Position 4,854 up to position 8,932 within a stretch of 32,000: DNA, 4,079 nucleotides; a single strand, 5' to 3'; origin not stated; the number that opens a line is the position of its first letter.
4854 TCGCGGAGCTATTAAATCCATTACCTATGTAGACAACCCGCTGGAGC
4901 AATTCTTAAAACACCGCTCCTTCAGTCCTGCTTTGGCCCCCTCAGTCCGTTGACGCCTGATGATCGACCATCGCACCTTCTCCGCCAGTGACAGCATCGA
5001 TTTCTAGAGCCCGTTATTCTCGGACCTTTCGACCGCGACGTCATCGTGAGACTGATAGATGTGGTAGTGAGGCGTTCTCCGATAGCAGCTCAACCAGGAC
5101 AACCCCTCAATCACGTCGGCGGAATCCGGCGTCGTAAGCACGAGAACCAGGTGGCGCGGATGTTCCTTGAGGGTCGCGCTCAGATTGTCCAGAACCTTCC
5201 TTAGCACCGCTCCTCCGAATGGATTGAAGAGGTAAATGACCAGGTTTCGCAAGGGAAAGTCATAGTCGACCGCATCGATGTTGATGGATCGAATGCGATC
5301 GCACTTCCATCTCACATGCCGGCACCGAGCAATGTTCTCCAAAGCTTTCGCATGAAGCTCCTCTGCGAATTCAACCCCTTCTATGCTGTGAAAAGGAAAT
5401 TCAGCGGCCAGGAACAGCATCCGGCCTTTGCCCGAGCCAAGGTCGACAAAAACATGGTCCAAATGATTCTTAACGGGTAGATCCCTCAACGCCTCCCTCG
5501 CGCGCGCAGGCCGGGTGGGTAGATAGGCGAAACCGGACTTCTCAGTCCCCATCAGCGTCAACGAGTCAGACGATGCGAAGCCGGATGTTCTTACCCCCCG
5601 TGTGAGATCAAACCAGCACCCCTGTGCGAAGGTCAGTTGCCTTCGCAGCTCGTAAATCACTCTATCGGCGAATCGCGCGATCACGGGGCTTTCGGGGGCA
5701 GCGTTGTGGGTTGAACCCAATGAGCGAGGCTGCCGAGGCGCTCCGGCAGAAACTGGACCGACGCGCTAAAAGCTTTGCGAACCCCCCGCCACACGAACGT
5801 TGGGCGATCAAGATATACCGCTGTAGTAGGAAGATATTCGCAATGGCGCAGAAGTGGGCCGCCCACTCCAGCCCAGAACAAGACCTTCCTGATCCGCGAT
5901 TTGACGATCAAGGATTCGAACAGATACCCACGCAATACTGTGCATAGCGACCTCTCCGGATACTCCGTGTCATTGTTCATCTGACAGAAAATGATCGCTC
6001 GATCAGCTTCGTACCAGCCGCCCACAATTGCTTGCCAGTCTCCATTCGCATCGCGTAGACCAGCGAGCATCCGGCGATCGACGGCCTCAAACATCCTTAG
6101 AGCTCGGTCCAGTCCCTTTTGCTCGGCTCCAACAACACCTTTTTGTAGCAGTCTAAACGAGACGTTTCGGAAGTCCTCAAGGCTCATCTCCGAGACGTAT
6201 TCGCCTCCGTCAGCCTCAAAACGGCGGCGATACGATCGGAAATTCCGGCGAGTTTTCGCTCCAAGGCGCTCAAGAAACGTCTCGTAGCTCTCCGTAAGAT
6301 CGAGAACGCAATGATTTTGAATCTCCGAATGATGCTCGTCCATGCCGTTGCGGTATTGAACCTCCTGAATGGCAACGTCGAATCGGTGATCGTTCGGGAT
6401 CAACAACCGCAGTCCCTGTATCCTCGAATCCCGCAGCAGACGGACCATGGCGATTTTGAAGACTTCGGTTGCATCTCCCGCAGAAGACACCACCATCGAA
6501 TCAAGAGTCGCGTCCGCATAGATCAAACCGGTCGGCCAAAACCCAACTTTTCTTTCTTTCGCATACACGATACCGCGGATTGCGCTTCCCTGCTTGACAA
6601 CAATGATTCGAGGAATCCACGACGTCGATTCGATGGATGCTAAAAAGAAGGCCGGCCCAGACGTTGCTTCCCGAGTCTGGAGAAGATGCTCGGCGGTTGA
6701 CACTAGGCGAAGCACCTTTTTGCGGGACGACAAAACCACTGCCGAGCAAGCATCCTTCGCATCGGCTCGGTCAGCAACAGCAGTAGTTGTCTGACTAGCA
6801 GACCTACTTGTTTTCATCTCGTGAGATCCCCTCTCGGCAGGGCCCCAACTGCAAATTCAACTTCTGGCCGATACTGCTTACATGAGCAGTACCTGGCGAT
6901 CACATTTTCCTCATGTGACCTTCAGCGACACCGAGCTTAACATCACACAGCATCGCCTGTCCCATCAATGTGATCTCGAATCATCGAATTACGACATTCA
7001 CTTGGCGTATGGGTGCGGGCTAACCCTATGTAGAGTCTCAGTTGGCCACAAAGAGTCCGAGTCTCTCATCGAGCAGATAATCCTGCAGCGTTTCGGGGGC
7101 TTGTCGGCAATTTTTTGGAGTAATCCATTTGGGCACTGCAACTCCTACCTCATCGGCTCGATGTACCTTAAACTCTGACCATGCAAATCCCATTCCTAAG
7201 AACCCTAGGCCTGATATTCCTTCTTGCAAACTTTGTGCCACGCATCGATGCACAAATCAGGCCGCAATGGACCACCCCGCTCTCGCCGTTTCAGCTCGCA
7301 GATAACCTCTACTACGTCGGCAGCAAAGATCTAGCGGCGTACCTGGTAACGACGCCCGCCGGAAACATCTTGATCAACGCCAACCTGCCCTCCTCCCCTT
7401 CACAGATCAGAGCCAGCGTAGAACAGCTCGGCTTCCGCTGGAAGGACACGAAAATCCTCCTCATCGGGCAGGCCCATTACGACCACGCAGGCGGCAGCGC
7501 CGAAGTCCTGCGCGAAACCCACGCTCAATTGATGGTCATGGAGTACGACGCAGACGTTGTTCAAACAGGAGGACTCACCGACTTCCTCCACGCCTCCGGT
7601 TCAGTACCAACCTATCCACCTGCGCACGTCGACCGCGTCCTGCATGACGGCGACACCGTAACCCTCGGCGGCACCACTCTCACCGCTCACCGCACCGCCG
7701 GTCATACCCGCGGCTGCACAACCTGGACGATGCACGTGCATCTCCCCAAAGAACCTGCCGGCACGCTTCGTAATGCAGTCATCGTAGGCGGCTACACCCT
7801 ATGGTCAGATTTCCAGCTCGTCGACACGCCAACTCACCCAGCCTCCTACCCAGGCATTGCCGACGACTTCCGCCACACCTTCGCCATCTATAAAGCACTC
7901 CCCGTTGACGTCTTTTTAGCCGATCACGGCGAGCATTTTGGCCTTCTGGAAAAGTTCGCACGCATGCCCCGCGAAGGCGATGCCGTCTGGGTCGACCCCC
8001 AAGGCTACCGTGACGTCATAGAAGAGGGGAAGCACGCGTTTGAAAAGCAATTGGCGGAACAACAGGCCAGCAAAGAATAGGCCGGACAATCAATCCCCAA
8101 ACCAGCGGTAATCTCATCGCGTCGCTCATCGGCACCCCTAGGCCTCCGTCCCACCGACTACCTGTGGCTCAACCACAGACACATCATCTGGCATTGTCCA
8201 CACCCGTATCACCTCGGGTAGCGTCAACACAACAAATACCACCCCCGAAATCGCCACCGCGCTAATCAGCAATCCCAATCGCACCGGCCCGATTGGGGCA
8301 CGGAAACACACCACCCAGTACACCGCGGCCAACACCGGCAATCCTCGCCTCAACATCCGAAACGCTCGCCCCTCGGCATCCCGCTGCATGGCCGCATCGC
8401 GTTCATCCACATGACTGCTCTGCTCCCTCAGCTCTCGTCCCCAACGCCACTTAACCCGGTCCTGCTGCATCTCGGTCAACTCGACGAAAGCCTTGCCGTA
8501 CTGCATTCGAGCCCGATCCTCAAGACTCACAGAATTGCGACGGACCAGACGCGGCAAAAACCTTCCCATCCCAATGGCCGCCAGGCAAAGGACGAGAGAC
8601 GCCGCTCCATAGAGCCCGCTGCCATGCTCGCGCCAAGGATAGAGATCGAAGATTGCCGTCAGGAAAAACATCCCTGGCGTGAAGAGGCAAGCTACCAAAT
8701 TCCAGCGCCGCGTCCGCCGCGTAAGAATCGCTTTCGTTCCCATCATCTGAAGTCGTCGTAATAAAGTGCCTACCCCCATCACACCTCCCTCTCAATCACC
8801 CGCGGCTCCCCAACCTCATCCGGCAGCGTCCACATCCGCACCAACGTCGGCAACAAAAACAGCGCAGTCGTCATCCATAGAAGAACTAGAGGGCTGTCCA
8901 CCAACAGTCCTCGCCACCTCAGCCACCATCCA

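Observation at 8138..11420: Candidate uncharacterised system: an XRE-led operon of four tandem, translationally coupled paralogous polytopic membrane proteins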

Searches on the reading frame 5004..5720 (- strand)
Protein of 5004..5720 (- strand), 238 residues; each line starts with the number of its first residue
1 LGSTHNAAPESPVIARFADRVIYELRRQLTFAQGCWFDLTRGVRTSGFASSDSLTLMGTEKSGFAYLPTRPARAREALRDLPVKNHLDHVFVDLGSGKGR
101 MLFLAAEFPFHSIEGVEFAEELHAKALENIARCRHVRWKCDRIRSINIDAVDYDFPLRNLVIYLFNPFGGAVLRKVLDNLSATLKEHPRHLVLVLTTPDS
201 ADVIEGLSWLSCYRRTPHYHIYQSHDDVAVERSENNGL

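Call 109: search_protein_families(library=pfam, proteins=[window:5004-5720:-], max_evalue=0.001)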
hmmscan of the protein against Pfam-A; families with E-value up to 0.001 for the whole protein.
window:5004-5720:- (238 aa): 3 families
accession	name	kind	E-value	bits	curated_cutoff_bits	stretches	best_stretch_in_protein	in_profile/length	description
PF13649.12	Methyltransf_25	-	0.00014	22.9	27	1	92-184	2-93/97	Methyltransferase domain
PF13489.12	Methyltransf_23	-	0.00041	20.6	27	0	70-225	5-148/164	Methyltransferase domain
PF08123.19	DOT1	-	0.00052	20.1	23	1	88-126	43-82/205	Histone methylation protein DOT1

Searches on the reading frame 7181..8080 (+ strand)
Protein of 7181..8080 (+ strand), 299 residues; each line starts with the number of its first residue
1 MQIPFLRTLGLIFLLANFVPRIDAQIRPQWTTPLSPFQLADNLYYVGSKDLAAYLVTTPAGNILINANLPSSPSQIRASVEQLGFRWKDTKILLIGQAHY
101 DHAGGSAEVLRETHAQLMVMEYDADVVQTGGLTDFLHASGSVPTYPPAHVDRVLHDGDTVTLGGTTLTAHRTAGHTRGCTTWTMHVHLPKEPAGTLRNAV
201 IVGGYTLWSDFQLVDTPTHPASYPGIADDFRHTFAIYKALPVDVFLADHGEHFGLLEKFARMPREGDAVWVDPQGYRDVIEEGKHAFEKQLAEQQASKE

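Call 109: search_protein_families(library=pfam, proteins=[window:7181-8080:+], max_evalue=0.001)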
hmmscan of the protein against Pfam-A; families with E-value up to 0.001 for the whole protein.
window:7181-8080:+ (299 aa): 1 family
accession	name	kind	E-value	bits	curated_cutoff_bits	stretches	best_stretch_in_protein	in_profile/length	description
PF00753.33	Lactamase_B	-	9.9e-08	32.6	22.7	1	53-180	8-135/196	Metallo-beta-lactamase superfamily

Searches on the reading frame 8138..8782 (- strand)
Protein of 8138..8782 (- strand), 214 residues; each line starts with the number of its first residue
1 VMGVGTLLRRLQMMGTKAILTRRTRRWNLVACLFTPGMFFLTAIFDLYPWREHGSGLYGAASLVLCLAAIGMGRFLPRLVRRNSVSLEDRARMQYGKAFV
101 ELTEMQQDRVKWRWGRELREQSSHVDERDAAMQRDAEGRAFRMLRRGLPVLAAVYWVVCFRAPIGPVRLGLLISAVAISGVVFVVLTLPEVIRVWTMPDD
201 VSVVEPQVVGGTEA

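Call 3: search_protein_families(library=pfam, proteins=[window:8138-8782:-], max_evalue=1)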
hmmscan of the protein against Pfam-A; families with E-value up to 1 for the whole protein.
window:8138-8782:- (214 aa): 2 families
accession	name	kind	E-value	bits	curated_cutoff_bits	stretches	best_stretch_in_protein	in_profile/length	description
PF13618.11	Gluconate_2-dh3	-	0.015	16.1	23.4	1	86-146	54-109/135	Gluconate 2-dehydrogenase subunit 3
PF20990.2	DUF2207_C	-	0.71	10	33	0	121-196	121-193/247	Predicted membrane protein (DUF2207) C-terminal domain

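Call 4: search_protein_families(library=ncbifam, proteins=[window:8138-8782:-], max_evalue=1)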
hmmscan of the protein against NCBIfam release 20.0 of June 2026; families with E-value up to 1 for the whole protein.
window:8138-8782:- (214 aa): 0 families

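Call 77: search_protein_families(library=padloc, proteins=[window:8138-8779:-], max_evalue=0.1)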
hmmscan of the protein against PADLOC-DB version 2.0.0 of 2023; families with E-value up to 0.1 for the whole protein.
window:8138-8779:- (213 aa): 0 families

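Call 78: search_protein_families(library=phrogs, proteins=[window:8138-8779:-], max_evalue=0.1)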
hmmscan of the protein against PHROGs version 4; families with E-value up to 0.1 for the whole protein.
window:8138-8779:- (213 aa): 0 families
